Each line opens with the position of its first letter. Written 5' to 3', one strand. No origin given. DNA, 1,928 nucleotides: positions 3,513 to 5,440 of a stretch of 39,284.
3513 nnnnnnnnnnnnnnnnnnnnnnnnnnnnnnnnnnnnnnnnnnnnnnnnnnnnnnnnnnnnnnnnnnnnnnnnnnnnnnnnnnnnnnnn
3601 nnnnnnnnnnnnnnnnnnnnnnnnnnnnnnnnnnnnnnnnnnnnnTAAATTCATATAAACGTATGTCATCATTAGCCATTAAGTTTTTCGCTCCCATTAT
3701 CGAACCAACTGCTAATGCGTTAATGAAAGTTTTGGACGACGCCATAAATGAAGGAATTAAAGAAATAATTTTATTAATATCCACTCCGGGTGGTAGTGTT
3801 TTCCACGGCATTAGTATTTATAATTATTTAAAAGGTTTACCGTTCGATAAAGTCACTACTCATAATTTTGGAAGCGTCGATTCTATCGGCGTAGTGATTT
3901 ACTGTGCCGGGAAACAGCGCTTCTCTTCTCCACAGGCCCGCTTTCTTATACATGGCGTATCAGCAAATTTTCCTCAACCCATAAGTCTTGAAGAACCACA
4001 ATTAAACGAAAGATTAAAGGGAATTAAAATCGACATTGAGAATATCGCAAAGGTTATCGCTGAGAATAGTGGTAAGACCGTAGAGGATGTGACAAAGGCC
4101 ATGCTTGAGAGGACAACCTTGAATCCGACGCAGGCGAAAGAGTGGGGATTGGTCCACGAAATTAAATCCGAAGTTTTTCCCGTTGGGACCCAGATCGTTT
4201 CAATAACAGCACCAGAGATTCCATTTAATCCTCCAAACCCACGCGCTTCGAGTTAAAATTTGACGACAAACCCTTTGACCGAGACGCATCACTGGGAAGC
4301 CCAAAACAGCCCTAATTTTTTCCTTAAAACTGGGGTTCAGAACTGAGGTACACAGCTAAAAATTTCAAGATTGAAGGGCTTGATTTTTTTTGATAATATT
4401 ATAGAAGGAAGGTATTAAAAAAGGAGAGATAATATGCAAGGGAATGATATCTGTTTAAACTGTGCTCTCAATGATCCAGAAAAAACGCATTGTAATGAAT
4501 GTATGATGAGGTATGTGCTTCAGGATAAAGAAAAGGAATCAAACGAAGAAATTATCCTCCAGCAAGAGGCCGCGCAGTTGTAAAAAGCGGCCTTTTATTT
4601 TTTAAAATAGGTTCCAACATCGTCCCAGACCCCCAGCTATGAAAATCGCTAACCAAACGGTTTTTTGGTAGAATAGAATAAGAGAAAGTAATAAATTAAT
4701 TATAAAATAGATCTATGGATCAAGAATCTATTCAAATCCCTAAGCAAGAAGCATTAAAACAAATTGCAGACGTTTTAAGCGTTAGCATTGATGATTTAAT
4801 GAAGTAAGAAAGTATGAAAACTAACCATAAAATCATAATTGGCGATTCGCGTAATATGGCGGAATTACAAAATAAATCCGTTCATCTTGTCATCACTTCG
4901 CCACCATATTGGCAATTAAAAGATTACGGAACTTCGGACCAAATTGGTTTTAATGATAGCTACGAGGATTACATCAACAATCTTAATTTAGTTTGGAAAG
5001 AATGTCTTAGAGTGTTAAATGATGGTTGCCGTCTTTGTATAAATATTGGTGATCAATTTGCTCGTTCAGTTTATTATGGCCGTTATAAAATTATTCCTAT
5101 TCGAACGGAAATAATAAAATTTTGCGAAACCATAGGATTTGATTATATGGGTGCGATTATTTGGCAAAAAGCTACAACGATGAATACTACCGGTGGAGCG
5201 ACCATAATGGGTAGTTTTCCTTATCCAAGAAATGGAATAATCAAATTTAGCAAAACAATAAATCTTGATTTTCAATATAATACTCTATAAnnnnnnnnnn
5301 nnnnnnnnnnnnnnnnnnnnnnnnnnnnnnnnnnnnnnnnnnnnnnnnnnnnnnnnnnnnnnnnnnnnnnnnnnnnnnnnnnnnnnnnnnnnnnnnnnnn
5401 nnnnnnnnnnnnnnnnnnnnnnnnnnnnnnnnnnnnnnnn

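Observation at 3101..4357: Two-gene HEPN-like + ClpP-fold serine protease module precisely bracketed by ~65-bp direct repeats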

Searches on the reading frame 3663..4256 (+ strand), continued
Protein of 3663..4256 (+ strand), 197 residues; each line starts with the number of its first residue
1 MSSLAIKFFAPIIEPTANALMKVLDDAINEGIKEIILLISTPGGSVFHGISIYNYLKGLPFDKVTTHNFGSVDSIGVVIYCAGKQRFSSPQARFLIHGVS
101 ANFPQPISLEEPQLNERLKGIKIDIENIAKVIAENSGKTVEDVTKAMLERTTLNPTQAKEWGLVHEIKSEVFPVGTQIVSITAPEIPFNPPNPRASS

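Call 64: find_related_loci(query=A1, collection=viral_contigs, flank=5000)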
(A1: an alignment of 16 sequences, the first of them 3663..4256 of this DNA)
Query A1 (197 aa) in viral_contigs; peptide patterns used: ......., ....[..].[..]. (x = any residue, [..] = any of these).
52 stretches matched a pattern; 29 encode a relative of the query (tblastn E <= 1e-3); 29 distinct loci.
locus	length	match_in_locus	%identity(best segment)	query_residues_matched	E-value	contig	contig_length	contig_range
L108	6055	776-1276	33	17-193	8e-16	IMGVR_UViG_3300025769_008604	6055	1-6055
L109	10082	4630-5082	33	33-193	1e-15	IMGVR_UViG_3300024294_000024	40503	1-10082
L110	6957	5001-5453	33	33-193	1e-15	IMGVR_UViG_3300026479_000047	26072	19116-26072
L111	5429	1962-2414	33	33-193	1e-15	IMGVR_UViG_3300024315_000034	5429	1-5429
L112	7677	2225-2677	33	33-193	1e-15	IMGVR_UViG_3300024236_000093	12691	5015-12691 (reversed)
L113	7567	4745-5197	33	33-193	1e-15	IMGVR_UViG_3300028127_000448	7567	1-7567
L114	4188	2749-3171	36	17-162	2e-15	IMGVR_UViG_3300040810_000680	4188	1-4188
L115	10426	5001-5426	36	17-163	3e-15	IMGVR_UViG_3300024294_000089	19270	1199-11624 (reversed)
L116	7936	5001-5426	36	17-163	3e-15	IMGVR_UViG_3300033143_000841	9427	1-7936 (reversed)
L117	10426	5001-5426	36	17-163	3e-15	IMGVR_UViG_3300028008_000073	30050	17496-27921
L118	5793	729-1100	35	39-167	9e-15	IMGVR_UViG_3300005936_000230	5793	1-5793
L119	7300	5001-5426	34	17-163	3e-14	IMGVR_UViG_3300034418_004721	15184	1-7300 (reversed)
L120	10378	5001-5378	35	33-163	2e-14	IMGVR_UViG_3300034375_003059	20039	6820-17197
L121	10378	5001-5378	35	33-163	2e-14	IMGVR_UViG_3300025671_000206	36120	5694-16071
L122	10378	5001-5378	35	33-163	5e-14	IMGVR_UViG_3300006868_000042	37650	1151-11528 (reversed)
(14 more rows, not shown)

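Call 67: search_solved_structures(query=A1, max_evalue=0.001, show_alignments=1)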
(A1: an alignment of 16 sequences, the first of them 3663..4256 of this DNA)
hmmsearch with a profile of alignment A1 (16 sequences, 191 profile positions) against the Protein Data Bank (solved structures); distinct sequences matched with E-value up to 0.001: 103 (the best 60 are shown).
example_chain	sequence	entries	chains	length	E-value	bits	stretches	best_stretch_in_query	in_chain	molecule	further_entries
9uxt_A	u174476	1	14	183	6.1e-25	90.8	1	6-171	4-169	Clp protease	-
8r04_A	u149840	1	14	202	1.4e-12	50.5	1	12-169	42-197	ATP-dependent Clp protease proteolytic subunit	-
6l3x_A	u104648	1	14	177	1.7e-12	50.2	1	8-169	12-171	ATP-dependent Clp protease proteolytic subunit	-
6l40_E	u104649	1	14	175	1.8e-12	50.2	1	8-169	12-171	ATP-dependent Clp protease proteolytic subunit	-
4mxi_A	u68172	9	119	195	2.3e-12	49.8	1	8-169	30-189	ATP-dependent Clp protease proteolytic subunit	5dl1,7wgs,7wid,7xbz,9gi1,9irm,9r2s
6dkf_B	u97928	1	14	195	2.4e-12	49.8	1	8-169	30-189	ATP-dependent Clp protease proteolytic subunit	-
9jop_H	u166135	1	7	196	2.4e-12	49.8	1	8-169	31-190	ATP-dependent Clp protease proteolytic subunit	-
9irp_A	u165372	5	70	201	2.4e-12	49.8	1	8-170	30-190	ATP-dependent Clp protease proteolytic subunit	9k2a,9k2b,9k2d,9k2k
4emm_V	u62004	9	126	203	2.4e-12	49.8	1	8-170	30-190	ATP-dependent Clp protease proteolytic subunit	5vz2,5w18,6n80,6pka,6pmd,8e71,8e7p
8r03_A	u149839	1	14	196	2.4e-12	49.8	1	8-169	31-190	ATP-dependent Clp protease proteolytic subunit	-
3st9_A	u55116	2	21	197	2.4e-12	49.7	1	8-169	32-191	ATP-dependent Clp protease proteolytic subunit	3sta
3qwd_A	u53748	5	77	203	2.5e-12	49.7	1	8-169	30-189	ATP-dependent Clp protease proteolytic subunit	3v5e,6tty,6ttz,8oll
8ef8_A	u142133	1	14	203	3.2e-12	49.3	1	8-170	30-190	ATP-dependent Clp protease proteolytic subunit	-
5c90_A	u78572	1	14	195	3.4e-12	49.2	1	8-169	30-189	ATP-dependent Clp protease proteolytic subunit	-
6x60_A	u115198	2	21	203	6.2e-12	48.4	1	14-172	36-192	ATP-dependent Clp protease proteolytic subunit 2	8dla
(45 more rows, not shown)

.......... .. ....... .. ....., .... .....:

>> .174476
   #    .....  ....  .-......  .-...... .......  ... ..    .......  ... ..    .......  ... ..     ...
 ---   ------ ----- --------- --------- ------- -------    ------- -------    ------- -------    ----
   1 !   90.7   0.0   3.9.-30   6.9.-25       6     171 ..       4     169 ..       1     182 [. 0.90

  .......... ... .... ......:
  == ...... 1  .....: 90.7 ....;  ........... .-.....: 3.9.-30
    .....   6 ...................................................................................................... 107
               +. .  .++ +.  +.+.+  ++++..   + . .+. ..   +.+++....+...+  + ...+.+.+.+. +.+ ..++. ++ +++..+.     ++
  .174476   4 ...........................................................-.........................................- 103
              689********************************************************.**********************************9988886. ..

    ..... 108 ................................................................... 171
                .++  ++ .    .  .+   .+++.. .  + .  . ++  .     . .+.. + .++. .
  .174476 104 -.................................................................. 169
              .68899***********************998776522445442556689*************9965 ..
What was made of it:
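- On ClpP / peptidase S14: The protein aligns from its residue 8 to residue 30 of canonical ClpP chains (call 67).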

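Call 68: search_protein_families(library=phrogs, proteins=[window:3663-4256:+], max_evalue=0.01)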
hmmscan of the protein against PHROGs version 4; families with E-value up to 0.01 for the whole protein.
window:3663-4256:+ (197 aa): 11 families
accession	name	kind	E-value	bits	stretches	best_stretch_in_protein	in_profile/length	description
phrog_94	-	head and packaging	1.8e-26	94.8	1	23-170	99-252/622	head maturation protease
phrog_133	-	head and packaging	7.1e-15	55.7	1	16-171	34-182/668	head maturation protease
phrog_2976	-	head and packaging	1.2e-13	52.5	1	17-169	38-183/394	head maturation protease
phrog_53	-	head and packaging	1.7e-11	45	1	19-169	103-280/583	head maturation protease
phrog_1684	-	head and packaging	2e-10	41.6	1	28-168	70-203/284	head maturation protease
phrog_3348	-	unknown function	8.6e-10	39.4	1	17-97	53-131/386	-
phrog_33547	-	unknown function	8.7e-10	39.1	1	19-172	16-163/357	-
phrog_5410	-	other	3.2e-05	24.3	1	35-99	58-121/323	ATP-dependent protease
phrog_1827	-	other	0.00021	21.7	1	34-103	54-122/202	ATP-dependent protease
phrog_13984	-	unknown function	0.0011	20.1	1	32-83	60-110/123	-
phrog_23753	-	head and packaging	0.0047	17.6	1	28-169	37-173/298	head maturation protease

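Call 89: search_protein_families(library=padloc, proteins=[L011:5423-5998:+, L007:6627-7307:+], max_evalue=0.01)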
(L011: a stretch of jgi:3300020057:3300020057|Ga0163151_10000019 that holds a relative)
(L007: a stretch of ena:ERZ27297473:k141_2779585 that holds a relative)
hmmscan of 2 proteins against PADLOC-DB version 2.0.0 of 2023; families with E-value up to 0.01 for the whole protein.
L011:5423-5998:+ (191 aa): 0 families

L007:6627-7307:+ (226 aa): 0 families

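Call 100: predict_structure(alignment_id=A1)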
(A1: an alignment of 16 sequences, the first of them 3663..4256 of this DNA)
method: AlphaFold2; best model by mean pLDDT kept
length: 197 residues; sequences in the alignment: 16
mean_pLDDT: 86.7   pTM: 0.82
mean pLDDT of the five models: 86.7, 70.3, 61.3, 44.9, 44.3
residues with pLDDT >= 90: 128; 70-90: 42; 50-70: 21; < 50: 6
segments of 3 or more residues with pLDDT < 50: 187-190
pLDDT, mean of each block of 10 residues (from residue 1): 88 94 94 92 90 93 91 93 95 84 62 83 93 96 94 96 91 83 60 52
secondary structure, 60 per line:
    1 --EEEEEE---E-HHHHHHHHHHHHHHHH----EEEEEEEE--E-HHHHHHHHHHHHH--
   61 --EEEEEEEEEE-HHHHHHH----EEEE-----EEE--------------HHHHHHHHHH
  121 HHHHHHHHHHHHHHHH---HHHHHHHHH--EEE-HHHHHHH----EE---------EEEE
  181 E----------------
elements in order: E3-8 H14-29 E34-41 H46-58 E63-72 H74-80 E85-88 E94-96 H111-136 H140-148 E151-153 H155-161 E177-181
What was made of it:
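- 3663..4256 (+): 197-aa short ClpP-like serine protease (MEROPS S14 fold). Ser74 at 3882-3884, His97 at 3951-3953, and invariant Arg150 where ClpP has Asp. It lacks the N-terminal axial loops. AF2 pLDDT 86.7 (call 100).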

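Call 102: fold_search(model_id=the predicted structure, library=pdb)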
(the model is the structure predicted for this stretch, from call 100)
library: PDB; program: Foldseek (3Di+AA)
matches with E <= 10: 1921; with E <= 0.001: 1296
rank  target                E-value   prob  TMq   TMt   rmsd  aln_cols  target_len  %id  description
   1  9uxt_A                1.0e-18  1.00  0.83  0.89   2.6       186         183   28  The Structural Basis of ClpP1 in Pseudomonas plecoglossicida (released 2026-03-18)
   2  9p53_C                3.4e-13  1.00  0.72  0.74   3.3       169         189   22  ClpP1P2 complex from M. tuberculosis bound to Calprotamide A (released 2026-02-25)
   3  9ndj_T                8.5e-13  1.00  0.75  0.80   2.7       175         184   25  Cryo-EM structure of the endogenous ClpP1/ClpP2 heterocomplex from Pseudomonas aeruginosa bound to the AAA+ ClpX unfol (released 2025-10-01)
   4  6wrf_N                1.9e-12  1.00  0.72  0.74   2.7       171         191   23  ClpX-ClpP complex bound to GFP-ssrA, recognition complex (released 2020-11-04)
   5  8r04_G                2.0e-12  1.00  0.73  0.79   2.6       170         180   24  Structure of Staphylococcus aureus ClpP Bound to the Covalent Active Site Inhibitor Cystargolide A (released 2023-12-20)
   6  8r05_D                2.0e-12  1.00  0.72  0.78   2.7       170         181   23  Photorhabdus lamondii ClpP in complex with the natural product beta-lactone inhibitor Cystargolide A at 2.5 A resoluti (released 2023-12-20)
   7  6wr2_n                2.0e-12  1.00  0.71  0.73   2.6       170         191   24  ClpP and ClpX IGF loop in ClpX-ClpP complex bound to ssrA tagged GFP (released 2020-11-04)
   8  6wr2_m                2.0e-12  1.00  0.70  0.73   3.3       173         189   24  ClpP and ClpX IGF loop in ClpX-ClpP complex bound to ssrA tagged GFP (released 2020-11-04)
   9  6wr2_i                2.1e-12  1.00  0.72  0.74   2.6       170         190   24  ClpP and ClpX IGF loop in ClpX-ClpP complex bound to ssrA tagged GFP (released 2020-11-04)
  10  6hwn_F                2.7e-12  1.00  0.72  0.76   2.7       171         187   24  Structure of Thermus thermophilus ClpP in complex with a tripeptide. (released 2019-09-18)
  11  2c8t_A                2.7e-12  1.00  0.67  0.77   3.8       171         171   26  The 3.0 A Resolution Structure of Caseinolytic Clp Protease 1 from Mycobacterium tuberculosis (released 2007-02-06)
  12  3kti_A                2.9e-12  1.00  0.72  0.80   3.2       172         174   26  Structure of ClpP in complex with ADEP1 (released 2010-03-23)
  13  9gi1_Po               3.2e-12  1.00  0.73  0.80   2.5       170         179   25  Structure of the S.aureus MecA/ClpC/ClpP degradation system (released 2025-08-20)
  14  6nah_F                3.2e-12  1.00  0.71  0.81   3.3       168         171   24  Crystal structure of Neisseria meningitidis ClpP protease in complex with Acyldepsipeptide-14 (ADEP-14) (released 2019-11-13)
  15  8r05_F                3.2e-12  1.00  0.72  0.77   2.7       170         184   23  Photorhabdus lamondii ClpP in complex with the natural product beta-lactone inhibitor Cystargolide A at 2.5 A resoluti (released 2023-12-20)
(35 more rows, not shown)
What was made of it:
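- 3663..4256 (+): Closest solved structure is 9UXT PpClpP1: sequence profile E 6e-25 (call 67), Foldseek E 1e-18, TM 0.83/0.89 (call 102).
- On ClpP / peptidase S14: Foldseek TM 0.7-0.89 to many ClpP structures (call 102).
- Closest known: PpClpP1 of Pseudomonas plecoglossicida. Same: It is the best sequence and structure match (calls 67, 102).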

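Call 104: search_dna_similar(query=window:3663-4256:+, collection=plasmids, mode=protein, max_evalue=1e-10, max_rows=25)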
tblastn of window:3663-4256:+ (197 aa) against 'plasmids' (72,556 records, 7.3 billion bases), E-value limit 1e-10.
Records with a match: 5; places in all: 5; records where one place covers at least 80% of the query: 1.
Best place of each record, by identity: <60% 5.
By first word of the organism name: Paracoccus 4; Enterobacter 1.
By predicted mobility (MOB-suite, as given by PLSDB): non-mobilizable 3; conjugative 2.
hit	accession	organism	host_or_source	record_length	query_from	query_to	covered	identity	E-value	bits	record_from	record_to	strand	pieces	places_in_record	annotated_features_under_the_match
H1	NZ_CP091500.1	Enterobacter cloacae complex sp. ECL404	cell culture,Drainage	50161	6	168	83%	30.3%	1e-15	81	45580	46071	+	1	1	ATP-dependent Clp protease proteolytic subunit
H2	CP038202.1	Paracoccus ferrooxidans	single cell,bioreactor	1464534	33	167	69%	32.4%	1e-14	78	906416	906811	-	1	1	ATP-dependent Clp protease proteolytic subunit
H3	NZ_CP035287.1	Paracoccus versutus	whole organism,soil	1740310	33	167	69%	32.4%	1e-14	78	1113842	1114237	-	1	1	none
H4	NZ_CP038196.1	Paracoccus versutus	single cell,soil adjacent to the roots ...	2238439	33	167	69%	32.4%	1e-14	78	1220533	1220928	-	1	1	none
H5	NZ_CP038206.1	Paracoccus pantotrophus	single cell,soil associated with ...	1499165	33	167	69%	31.7%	1e-13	76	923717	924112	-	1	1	none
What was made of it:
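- Tried and rejected: the protease reaches at most 38% identity in IMG/VR (call 64) and 32% on plasmids (call 104);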

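Call 105: get_annotated_region(hit=H1, flank=4000)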
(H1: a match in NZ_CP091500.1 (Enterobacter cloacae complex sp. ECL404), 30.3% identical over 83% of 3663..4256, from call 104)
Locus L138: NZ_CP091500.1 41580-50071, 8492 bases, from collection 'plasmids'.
description: Enterobacter cloacae complex sp. ECL404 plasmid unnamed4, complete sequence
organism: Enterobacter cloacae complex sp. ECL404 (NCBI taxid 2912631)
taxonomy: Bacteria; Pseudomonadota; Gammaproteobacteria; Enterobacterales; Enterobacteriaceae; Enterobacter; Enterobacter cloacae complex sp. ECL404
host: -; source: cell culture,Drainage; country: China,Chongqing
typing (MOB-suite, as given by PLSDB): non-mobilizable
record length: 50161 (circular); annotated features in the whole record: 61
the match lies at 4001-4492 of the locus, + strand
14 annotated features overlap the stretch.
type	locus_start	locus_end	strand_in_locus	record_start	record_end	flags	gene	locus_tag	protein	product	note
CDS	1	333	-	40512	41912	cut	-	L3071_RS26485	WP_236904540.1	DUF4055 domain-containing protein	-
CDS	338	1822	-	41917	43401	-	-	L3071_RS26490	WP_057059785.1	hypothetical protein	-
CDS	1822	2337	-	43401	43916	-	-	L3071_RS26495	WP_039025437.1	hypothetical protein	-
CDS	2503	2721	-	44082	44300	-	-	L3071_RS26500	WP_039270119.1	hypothetical protein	-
CDS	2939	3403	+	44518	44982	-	-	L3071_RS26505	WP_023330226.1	retropepsin-like aspartic protease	-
CDS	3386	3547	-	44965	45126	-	-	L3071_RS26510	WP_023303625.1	hypothetical protein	-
CDS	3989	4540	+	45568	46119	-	-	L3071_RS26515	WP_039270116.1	ATP-dependent Clp protease proteolytic subunit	-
CDS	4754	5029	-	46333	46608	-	-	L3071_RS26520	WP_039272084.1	hypothetical protein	-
CDS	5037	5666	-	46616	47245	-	-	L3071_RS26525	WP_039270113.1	glycoside hydrolase family 19 protein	-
CDS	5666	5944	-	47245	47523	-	-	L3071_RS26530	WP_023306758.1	phage holin family protein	-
CDS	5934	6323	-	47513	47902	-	-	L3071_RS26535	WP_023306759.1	phage holin family protein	-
CDS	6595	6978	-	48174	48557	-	-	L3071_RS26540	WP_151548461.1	hypothetical protein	-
CDS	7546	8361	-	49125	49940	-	-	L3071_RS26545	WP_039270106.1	antitermination protein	GO:0006355 - regulation of DNA-templated transcription [Evidence IEA]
CDS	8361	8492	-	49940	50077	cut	-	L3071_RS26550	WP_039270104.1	YlcG family protein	-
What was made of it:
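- Tried and rejected: the one plasmid context I inspected is a phage-plasmid lysis region with no bearing on this case (call 105).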

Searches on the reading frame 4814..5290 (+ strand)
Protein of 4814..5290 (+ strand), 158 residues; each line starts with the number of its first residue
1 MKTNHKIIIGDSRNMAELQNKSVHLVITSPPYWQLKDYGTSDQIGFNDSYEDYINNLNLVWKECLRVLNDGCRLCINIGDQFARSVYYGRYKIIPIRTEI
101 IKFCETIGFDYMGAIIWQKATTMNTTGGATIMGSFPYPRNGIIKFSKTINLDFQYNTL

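Call 11: search_protein_families(library=pfam, proteins=[window:4814-5290:+], max_evalue=0.01)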
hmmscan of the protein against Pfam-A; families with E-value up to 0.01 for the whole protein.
window:4814-5290:+ (158 aa): 1 family
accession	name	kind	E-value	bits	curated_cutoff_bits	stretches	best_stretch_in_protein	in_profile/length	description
PF01555.25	N6_N4_Mtase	-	1.3e-15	58.4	26.7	1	23-148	1-107/221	DNA methylase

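Call 89: search_protein_families(library=padloc, proteins=[window:4814-5290:+], max_evalue=0.01)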
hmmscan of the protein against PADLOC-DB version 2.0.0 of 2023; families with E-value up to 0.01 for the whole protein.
window:4814-5290:+ (158 aa): 32 families (the best 25 are shown)
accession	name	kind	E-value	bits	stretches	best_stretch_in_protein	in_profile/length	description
PDLC03259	MTase_II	-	3.2e-83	277.9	1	3-153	2-152/423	Type II methyltransferase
PDLC03353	MTase_II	-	2.8e-29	100.4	1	3-140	8-134/260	Type II methyltransferase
PDLC03350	MTase_II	-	1.2e-26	91.9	1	4-146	56-183/312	Type II methyltransferase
PDLC03283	MTase_II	-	4.7e-24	83.3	1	1-142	1-148/352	Type II methyltransferase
PDLC03387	MTase_II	-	6.6e-21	72.7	1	5-84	12-92/289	Type II methyltransferase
PDLC03303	MTase_II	-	2.8e-16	57.2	1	5-125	4-123/668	Type II methyltransferase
PDLC03316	MTase_II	-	2.1e-15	54.6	1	6-124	39-150/390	Type II methyltransferase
PDLC03252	MTase_II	-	2.8e-15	54.5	1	6-83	92-170/365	Type II methyltransferase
PDLC03336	MTase_II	-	7.8e-15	52.9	1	7-83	31-108/421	Type II methyltransferase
PDLC03299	MTase_II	-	4.6e-10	37.5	1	3-101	13-110/296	Type II methyltransferase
PDLC03246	MTase_II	-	1.3e-09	35.7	1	14-122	123-227/376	Type II methyltransferase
PDLC03295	MTase_II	-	6.6e-09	33.7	1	12-107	12-102/292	Type II methyltransferase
PDLC03236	MTase_II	-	1.2e-08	31.8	1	5-121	650-765/912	Type II methyltransferase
PDLC03276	MTase_II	-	1.8e-08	32.1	1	7-120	146-255/404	Type II methyltransferase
PDLC03260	MTase_II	-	7.2e-08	29.7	1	6-83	11-84/349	Type II methyltransferase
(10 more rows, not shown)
